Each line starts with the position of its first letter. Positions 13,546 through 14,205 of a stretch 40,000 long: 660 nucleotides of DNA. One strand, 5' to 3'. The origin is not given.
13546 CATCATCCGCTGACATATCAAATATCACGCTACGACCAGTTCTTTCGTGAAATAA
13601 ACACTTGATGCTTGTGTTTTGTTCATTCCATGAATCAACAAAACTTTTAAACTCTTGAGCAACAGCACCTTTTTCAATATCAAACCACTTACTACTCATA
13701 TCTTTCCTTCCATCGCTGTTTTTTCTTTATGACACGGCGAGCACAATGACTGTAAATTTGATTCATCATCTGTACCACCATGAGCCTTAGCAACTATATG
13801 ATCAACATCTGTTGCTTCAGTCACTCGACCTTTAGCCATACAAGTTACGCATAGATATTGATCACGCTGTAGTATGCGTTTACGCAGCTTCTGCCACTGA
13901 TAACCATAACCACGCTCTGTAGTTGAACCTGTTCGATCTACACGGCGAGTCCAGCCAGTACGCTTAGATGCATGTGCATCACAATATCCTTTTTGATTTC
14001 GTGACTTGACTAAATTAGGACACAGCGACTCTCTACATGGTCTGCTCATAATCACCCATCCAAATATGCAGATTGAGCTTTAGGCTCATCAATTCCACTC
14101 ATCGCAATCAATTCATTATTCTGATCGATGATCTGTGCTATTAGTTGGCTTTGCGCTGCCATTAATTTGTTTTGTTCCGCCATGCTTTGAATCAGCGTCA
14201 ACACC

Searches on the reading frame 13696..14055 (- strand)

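Call 43: search_protein_families(library=phrogs, proteins=[window:13696-14055:-], max_evalue=0.001)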
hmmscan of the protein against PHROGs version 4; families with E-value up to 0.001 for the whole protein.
window:13696-14055:- (119 aa): 34 families (the best 25 are shown)
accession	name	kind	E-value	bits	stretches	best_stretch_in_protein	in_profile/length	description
phrog_144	-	DNA, RNA and nucleotide metabolism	1.9e-37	129.6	1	3-118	21-138/175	HNH endonuclease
phrog_589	-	DNA, RNA and nucleotide metabolism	2.2e-32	113.2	1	7-117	42-143/179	HNH endonuclease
phrog_333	-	DNA, RNA and nucleotide metabolism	1.4e-24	87.9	1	41-118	8-84/138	HNH endonuclease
phrog_2323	-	DNA, RNA and nucleotide metabolism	1.2e-23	84.2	1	41-116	11-87/113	HNH endonuclease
phrog_5956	-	DNA, RNA and nucleotide metabolism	8.1e-21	75.1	1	34-115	27-110/138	HNH endonuclease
phrog_6050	-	DNA, RNA and nucleotide metabolism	4.7e-19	69.5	1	33-116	279-361/402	HNH endonuclease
phrog_119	-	DNA, RNA and nucleotide metabolism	6.1e-17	62.6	1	37-118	174-260/443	HNH endonuclease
phrog_7785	-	DNA, RNA and nucleotide metabolism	1.8e-15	58.2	1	51-115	55-114/147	HNH endonuclease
phrog_4581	-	head and packaging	9.7e-12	46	1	53-116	52-112/395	terminase small subunit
phrog_2214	-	DNA, RNA and nucleotide metabolism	1.3e-10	41.9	1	50-116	178-240/429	HNH endonuclease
phrog_14314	-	DNA, RNA and nucleotide metabolism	2.4e-10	42.2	1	56-115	6-64/252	HNH endonuclease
phrog_7370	-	DNA, RNA and nucleotide metabolism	1.2e-09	39.2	1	55-114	30-85/115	HNH endonuclease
phrog_1271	-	DNA, RNA and nucleotide metabolism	5.2e-09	36.9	1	17-116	223-319/361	HNH endonuclease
phrog_9545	-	DNA, RNA and nucleotide metabolism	1.2e-08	35.8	1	33-113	83-165/206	HNH endonuclease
phrog_5718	-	DNA, RNA and nucleotide metabolism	1.4e-08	35.2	1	38-115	100-176/394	HNH endonuclease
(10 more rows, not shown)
